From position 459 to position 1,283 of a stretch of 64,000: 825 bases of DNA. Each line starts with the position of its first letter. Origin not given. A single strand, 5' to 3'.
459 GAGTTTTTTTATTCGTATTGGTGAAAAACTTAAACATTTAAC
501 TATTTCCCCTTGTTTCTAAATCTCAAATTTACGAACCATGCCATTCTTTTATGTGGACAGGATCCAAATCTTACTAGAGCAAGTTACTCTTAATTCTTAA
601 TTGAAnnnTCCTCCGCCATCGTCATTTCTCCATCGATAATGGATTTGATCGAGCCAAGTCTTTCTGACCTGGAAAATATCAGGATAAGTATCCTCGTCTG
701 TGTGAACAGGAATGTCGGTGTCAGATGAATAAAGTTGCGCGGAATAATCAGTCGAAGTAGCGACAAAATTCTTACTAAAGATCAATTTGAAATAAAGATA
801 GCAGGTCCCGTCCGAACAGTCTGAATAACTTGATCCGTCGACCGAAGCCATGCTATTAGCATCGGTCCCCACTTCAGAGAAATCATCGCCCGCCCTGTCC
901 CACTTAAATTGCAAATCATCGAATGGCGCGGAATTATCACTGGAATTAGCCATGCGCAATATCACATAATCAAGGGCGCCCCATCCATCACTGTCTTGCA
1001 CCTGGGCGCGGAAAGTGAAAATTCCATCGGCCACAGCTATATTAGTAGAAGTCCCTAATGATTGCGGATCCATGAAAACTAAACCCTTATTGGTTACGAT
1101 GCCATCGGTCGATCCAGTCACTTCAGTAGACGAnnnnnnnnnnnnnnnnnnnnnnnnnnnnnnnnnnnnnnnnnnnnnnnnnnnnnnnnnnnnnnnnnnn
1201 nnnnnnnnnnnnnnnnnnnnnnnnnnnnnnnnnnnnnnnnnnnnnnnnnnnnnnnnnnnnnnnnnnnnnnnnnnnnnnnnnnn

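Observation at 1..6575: Two consecutive membrane-anchored DUF2341-type surface proteins, one a 1989-aa giant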

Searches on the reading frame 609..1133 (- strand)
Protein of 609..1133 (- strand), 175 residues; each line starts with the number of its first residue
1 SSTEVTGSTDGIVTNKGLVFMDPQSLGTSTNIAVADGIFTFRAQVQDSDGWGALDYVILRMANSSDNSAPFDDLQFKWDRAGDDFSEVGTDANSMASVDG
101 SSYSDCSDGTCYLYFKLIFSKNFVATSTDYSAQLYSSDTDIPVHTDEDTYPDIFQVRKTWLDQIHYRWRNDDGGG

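Call 49: search_protein_representatives(alignment_id=A4)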
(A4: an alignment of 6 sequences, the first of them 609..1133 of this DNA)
Query: 6 sequences, 175 profile positions. Proteins with E-value up to 0.001 (for the whole library): 147; up to 1e-10: 108; up to 1e-30: 65. The best 147 are listed.
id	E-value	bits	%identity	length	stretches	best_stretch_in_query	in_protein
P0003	1.3e-82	292.0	-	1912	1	2-175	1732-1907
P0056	2.1e-78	278.4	-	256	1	1-175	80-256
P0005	1.9e-74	265.5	-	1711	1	1-175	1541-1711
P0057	1.0e-72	259.8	-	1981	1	1-175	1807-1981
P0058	5.7e-72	257.4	-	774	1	2-175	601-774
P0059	1.3e-69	249.8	-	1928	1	1-175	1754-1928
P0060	4.0e-69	248.1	-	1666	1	2-175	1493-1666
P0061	3.0e-68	245.3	-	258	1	2-175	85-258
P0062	1.8e-67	242.7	-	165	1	14-175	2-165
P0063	5.9e-67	241.1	-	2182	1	2-175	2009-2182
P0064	2.4e-66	239.1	-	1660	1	1-175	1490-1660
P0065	5.3e-66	238.0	-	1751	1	1-175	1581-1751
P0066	1.6e-65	236.4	-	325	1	2-175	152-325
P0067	3.3e-65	235.4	-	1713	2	1-175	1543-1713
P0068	8.6e-65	234.0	-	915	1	1-174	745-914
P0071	1.8e-64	233.0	-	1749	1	1-175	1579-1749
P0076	2.8e-62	225.9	-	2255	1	2-175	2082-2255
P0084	1.7e-58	213.6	-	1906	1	1-174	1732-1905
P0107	1.7e-33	132.2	-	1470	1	14-161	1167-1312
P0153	9.8e-19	84.1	-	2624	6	124-174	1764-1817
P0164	1.1e-09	54.5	-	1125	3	127-175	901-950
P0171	1.1e-07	48.0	-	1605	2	96-175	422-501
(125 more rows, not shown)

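Call 71: search_protein_families(library=pfam, proteins=[P0107, P0153, P0164, P0171, P0057], max_evalue=0.001)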
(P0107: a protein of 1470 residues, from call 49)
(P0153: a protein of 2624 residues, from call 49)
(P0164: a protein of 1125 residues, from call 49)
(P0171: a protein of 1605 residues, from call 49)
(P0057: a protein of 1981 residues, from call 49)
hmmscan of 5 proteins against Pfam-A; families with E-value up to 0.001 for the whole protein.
P0107 (1470 aa): 0 families

P0153 (2624 aa): 1 family
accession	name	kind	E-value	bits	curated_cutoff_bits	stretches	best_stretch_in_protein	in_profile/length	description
PF20098.4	DUF6488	-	9.3e-08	32.4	27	0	655-721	39-104/110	Family of unknown function (DUF6488)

P0164 (1125 aa): 1 family
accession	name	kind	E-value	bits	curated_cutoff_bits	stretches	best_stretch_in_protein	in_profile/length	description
PF11604.15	CusF_Ec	-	9.1e-06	25.9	27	0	727-757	36-66/72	Copper binding periplasmic protein CusF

P0171 (1605 aa): 3 families
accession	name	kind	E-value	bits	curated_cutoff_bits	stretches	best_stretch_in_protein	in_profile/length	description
PF13385.13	Laminin_G_3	-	8.9e-23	81.5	27.6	1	680-840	2-150/151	Concanavalin A-like lectin/glucanases superfamily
PF10102.14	DUF2341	-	1.7e-11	44.8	23.4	1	1122-1182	24-83/84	Domain of unknown function (DUF2341)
PF02210.31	Laminin_G_2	-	2.8e-06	28.3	22.9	1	737-832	28-125/126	Laminin G domain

P0057 (1981 aa): 2 families
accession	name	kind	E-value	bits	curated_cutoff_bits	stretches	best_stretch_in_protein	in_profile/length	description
PF10102.14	DUF2341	-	2.1e-22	79.8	23.4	1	876-942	1-66/84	Domain of unknown function (DUF2341)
PF00041.27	fn3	-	6.4e-10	39.6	25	1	1466-1565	3-83/84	Fibronectin type III domain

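Call 76: find_related_loci(query=A4, collection=metagenome_contigs, flank=10000)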
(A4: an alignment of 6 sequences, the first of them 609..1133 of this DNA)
Query A4 (175 aa) in metagenome_contigs; peptide patterns used: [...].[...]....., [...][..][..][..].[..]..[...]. (x = any residue, [..] = any of these).
138 stretches matched a pattern; 20 encode a relative of the query (tblastn E <= 1e-3); 20 distinct loci.
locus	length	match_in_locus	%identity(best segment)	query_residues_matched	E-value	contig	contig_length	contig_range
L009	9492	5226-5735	49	1-174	4e-49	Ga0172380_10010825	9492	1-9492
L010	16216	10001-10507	49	1-173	2e-46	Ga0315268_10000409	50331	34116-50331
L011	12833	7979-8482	47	1-174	6e-44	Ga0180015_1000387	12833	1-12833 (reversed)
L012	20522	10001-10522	44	1-174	1e-43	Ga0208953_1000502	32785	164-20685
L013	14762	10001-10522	47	1-174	4e-43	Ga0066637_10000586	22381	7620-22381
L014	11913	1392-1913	47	1-174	4e-43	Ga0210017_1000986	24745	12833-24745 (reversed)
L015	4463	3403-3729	34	74-174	1e-7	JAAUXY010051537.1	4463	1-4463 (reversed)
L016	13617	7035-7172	43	129-174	2e-7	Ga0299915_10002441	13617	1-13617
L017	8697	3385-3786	30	39-174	3e-6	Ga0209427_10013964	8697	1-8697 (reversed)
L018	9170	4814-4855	100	161-174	4e-6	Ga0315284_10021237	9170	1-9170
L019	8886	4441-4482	100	161-174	5e-6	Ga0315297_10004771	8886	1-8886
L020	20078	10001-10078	58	148-173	9e-6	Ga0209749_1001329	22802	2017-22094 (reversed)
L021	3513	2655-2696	93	160-173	2e-5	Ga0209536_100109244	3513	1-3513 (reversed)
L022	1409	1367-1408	93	161-174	2e-5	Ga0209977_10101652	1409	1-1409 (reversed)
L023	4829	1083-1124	93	161-174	3e-5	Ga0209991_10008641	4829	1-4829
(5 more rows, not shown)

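Call 95: find_encoding_contigs(protein=P0057, flank=10000, max_places=2)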
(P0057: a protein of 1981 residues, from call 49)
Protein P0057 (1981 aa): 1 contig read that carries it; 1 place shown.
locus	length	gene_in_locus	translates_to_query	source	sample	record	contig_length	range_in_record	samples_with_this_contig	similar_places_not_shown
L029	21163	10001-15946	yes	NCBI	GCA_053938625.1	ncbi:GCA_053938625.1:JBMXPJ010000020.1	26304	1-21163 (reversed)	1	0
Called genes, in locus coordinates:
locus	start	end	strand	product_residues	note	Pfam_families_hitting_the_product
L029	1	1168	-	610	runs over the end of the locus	PF04851:ResIII, PF17757:UvrB_inter, PF27431:UvrB_3rd, PF00271:Helicase_C, PF12344:UvrB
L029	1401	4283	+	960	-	PF02739:5_3_exonuc_N, PF01367:5_3_exonuc, PF01612:DNA_pol_A_exo1, PF22619:DNA_polI_exo1, PF00476:DNA_pol_A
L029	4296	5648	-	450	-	PF13173:AAA_14, PF13635:DUF4143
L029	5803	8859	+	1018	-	PF00133:tRNA-synt_1, PF09334:tRNA-synt_1g (faint), PF08264:Anticodon_1, PF19302:DUF5915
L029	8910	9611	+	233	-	-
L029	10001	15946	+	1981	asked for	PF10102:DUF2341, PF00041:fn3 (weak)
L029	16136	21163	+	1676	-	?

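Call 96: find_encoding_contigs(protein=P0084, flank=10000, max_places=2)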
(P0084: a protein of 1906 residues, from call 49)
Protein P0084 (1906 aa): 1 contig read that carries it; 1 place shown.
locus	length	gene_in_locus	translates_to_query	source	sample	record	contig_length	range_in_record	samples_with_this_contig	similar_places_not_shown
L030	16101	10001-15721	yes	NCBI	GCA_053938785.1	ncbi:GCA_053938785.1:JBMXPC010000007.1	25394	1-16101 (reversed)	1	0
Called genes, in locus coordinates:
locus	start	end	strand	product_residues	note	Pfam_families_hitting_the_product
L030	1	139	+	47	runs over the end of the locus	-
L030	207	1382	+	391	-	-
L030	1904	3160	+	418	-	-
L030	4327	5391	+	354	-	PF00483:NTP_transferase, PF22640:ManC_GMP_beta-helix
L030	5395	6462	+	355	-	PF02618:YceG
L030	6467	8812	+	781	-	PF11369:DUF3160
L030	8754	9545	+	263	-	PF18884:TSP3_bac (faint), PF03734:YkuD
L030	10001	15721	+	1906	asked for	PF10102:DUF2341, PF00041:fn3 (faint)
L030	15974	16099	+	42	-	?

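Call 99: find_encoding_contigs(protein=P0063, flank=10000, max_places=1)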
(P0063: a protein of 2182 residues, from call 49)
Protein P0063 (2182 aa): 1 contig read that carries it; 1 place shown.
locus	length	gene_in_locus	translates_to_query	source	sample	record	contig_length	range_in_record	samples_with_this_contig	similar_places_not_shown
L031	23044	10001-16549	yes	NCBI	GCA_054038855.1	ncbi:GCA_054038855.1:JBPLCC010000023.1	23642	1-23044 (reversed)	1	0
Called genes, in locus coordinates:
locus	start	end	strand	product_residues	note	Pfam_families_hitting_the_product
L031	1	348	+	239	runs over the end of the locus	PF20772:TACO1_YebC_N, PF01709:Transcrip_reg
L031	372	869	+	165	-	PF02075:RuvC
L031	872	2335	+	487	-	PF08323:Glyco_transf_5, PF13439:Glyco_transf_4, PF13579:Glyco_trans_4_4, PF00534:Glycos_transf_1, PF13692:Glyco_trans_1_4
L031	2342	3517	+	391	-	PF01074:Glyco_hydro_38N, PF03065:Glyco_hydro_57, PF01522:Polysacc_deac_1 (faint)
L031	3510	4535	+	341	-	PF01636:APH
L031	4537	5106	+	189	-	-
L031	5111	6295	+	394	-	PF06202:GDE_C, PF22422:MGH1-like_GH (faint), PF12899:Glyco_hydro_100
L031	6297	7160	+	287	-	PF02811:PHP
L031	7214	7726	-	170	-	-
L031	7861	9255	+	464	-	PF08323:Glyco_transf_5, PF00534:Glycos_transf_1, PF13692:Glyco_trans_1_4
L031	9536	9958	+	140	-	-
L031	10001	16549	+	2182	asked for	PF00041:fn3 (faint)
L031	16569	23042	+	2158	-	?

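Call 100: find_encoding_contigs(protein=P0076, flank=10000, max_places=1)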
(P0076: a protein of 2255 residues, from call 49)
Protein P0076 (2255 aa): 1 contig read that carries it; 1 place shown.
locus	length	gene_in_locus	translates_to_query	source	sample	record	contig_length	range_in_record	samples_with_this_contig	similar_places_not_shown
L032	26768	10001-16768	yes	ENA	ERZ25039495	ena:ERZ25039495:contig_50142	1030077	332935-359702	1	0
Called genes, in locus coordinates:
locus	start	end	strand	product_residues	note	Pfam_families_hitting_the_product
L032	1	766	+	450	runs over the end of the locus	PF03853:YjeF_N, PF01256:Carb_kinase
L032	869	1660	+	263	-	PF06182:ABC2_membrane_6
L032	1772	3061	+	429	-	PF01794:Ferric_reduct, PF08022:FAD_binding_8 (weak), PF00175:NAD_binding_1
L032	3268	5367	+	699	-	PF00364:Biotin_lipoyl (faint), PF25917:BSH_RND (faint), PF25954:Beta-barrel_RND_2 (weak), PF25990:Beta-barrel_YknX, PF25967:RND-MFP_C, PF25975:CzcB_C, PF25989:YknX_C (weak)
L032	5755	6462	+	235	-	PF02463:SMC_N (weak), PF00005:ABC_tran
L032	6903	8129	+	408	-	PF12704:MacB_PCD, PF02687:FtsX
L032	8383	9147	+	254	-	-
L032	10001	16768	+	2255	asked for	PF00041:fn3 (faint)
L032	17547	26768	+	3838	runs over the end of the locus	PF10102:DUF2341 (faint), PF23608:Ig_ILCR1 (faint), PF25059:FN3_DSCAM-DSCAML_C (faint), PF00041:fn3 (weak)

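Call 101: find_encoding_contigs(protein=P0071, flank=10000, max_places=1)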
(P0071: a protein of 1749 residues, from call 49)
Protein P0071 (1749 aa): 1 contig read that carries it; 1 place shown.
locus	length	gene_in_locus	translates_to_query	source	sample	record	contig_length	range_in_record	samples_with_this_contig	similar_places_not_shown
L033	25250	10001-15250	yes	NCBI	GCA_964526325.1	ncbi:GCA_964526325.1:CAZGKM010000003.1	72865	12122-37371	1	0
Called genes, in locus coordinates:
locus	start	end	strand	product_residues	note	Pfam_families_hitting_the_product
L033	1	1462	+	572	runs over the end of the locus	PF00331:Glyco_hydro_10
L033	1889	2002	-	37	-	-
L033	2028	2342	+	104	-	PF01022:HTH_5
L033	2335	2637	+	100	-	PF13192:Thioredoxin_3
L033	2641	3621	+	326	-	PF03773:ArsP_1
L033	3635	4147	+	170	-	-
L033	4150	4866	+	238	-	PF13386:DsbD_2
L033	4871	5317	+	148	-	PF10865:DUF2703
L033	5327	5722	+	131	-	-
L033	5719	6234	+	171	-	-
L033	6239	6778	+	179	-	-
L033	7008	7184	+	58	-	-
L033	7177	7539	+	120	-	-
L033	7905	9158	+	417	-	PF19425:Csd3_N2, PF01551:Peptidase_M23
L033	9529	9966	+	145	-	-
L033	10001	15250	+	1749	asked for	PF00041:fn3 (weak)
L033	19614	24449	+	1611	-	PF23376:Fn3_VIN3 (faint), PF23608:Ig_ILCR1 (faint), PF10179:NDNF (faint), PF25059:FN3_DSCAM-DSCAML_C (faint), PF00041:fn3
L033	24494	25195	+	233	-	-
